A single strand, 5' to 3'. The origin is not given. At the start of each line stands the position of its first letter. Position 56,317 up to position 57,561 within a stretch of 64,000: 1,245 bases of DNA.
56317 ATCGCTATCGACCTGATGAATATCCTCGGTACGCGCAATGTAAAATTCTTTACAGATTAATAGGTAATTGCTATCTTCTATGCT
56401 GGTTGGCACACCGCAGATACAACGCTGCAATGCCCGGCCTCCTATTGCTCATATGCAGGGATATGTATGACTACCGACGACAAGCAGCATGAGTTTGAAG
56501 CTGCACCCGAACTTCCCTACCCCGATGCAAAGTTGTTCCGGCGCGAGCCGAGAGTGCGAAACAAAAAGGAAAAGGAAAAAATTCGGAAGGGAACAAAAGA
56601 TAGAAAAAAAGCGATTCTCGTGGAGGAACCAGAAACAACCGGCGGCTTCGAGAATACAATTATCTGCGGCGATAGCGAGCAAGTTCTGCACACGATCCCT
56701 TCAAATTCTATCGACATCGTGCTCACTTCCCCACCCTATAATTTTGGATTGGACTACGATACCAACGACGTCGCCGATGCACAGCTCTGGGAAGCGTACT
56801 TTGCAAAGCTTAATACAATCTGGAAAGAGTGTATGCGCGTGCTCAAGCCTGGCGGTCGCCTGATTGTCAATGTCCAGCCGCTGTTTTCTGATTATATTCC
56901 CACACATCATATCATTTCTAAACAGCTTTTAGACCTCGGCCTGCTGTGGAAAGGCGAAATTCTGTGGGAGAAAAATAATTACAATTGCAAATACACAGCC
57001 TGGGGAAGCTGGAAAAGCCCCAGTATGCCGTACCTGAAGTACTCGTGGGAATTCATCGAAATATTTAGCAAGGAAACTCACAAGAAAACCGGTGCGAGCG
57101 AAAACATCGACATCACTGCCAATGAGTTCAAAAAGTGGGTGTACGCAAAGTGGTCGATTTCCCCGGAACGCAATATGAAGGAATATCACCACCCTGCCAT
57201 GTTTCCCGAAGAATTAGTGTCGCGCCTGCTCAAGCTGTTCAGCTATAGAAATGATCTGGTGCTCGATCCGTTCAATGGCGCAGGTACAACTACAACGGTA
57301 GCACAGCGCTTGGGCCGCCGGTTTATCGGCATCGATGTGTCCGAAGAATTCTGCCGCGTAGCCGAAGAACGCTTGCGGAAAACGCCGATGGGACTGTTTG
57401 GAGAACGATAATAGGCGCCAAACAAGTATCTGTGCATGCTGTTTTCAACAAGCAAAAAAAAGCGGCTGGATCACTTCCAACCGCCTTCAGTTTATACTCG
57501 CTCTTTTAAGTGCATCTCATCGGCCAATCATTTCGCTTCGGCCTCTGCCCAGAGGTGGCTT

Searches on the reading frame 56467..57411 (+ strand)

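Call 52: search_protein_families(library=pfam, proteins=[window:56467-57411:+], max_evalue=0.00001)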
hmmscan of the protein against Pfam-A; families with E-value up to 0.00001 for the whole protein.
window:56467-57411:+ (314 aa): 3 families
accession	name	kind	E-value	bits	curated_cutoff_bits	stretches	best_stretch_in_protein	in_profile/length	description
PF01555.25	N6_N4_Mtase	-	1.5e-42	146.5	26.7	1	82-301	1-221/221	DNA methylase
PF08241.18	Methyltransf_11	-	5.1e-09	37.1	21.2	0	111-134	72-95/95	Methyltransferase domain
PF13649.12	Methyltransf_25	-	3.7e-06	28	27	0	265-305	1-43/97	Methyltransferase domain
